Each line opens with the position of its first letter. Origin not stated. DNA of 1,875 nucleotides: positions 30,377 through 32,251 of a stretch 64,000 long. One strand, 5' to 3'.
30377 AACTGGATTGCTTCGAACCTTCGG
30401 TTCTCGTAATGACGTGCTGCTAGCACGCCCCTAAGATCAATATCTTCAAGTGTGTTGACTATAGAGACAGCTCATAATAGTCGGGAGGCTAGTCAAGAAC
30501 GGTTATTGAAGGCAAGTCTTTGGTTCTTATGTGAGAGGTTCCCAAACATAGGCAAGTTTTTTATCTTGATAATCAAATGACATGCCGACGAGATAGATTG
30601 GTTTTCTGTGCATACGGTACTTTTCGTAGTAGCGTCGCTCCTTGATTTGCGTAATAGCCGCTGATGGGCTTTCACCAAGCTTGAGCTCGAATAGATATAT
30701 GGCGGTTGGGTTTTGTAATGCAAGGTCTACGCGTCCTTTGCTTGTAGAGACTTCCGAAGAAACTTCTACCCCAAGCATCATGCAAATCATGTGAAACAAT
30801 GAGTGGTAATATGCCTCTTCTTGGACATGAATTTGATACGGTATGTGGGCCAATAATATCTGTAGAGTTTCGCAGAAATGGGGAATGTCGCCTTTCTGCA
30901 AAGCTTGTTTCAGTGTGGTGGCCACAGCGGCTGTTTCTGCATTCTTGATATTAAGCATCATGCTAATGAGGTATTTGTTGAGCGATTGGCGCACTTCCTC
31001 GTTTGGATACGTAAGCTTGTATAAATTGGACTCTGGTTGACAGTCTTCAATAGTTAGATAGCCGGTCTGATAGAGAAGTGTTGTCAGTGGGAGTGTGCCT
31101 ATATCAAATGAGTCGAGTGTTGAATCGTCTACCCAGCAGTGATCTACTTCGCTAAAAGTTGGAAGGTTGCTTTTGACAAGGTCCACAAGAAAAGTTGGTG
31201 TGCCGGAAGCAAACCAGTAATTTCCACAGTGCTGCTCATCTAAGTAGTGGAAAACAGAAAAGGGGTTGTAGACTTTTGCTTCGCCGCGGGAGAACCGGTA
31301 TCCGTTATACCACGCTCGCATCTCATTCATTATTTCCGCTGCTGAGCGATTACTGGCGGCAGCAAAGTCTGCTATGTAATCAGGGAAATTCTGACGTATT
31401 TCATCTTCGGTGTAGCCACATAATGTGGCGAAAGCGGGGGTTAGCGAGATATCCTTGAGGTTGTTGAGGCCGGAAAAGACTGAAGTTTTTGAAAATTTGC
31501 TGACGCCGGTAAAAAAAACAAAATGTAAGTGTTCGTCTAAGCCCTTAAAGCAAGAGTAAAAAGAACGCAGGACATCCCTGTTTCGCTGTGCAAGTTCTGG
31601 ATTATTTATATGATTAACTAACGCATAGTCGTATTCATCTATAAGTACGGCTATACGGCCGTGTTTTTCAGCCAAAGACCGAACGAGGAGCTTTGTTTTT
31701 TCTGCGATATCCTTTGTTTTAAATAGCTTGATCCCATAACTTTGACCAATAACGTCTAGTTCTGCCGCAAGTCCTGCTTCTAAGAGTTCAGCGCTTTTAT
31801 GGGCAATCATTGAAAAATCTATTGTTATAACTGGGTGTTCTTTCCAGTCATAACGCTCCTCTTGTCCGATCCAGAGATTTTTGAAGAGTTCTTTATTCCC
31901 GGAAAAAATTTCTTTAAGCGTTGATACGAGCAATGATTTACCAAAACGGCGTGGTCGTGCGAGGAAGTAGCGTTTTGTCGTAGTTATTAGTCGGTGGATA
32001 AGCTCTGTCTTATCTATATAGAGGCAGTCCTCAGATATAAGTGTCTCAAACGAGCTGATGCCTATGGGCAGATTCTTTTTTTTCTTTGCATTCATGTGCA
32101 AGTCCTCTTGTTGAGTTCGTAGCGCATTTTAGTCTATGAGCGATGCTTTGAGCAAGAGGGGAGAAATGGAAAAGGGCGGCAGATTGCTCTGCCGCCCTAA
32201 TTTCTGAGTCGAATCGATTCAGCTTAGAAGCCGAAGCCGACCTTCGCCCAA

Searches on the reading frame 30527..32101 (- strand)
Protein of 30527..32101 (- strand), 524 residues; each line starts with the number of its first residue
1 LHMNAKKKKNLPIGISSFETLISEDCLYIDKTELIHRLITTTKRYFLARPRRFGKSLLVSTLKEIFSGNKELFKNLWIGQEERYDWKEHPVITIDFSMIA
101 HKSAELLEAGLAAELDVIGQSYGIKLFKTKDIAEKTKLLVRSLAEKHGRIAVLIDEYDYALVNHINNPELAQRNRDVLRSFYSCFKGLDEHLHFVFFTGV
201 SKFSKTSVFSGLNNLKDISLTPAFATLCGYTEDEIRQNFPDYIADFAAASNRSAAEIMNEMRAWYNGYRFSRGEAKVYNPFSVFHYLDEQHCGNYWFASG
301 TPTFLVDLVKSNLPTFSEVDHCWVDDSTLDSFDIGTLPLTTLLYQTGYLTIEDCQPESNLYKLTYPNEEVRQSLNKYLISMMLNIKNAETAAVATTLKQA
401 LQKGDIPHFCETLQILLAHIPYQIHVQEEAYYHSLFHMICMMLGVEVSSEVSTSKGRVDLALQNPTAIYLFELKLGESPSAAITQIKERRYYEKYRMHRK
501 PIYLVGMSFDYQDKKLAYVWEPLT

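Call 23: search_protein_families(library=pfam, proteins=[window:30527-32101:-], max_evalue=0.01)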
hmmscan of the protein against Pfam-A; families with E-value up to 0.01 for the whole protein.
window:30527-32101:- (524 aa): 2 families
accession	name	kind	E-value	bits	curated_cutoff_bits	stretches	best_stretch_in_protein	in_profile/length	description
PF09820.16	AAA-ATPase_like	-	2.9e-60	204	26.1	1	12-209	1-201/201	Predicted AAA-ATPase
PF08011.17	PDDEXK_9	-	4.2e-17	62.5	25.5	1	427-513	1-99/105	PD-(D/E)XK nuclease superfamily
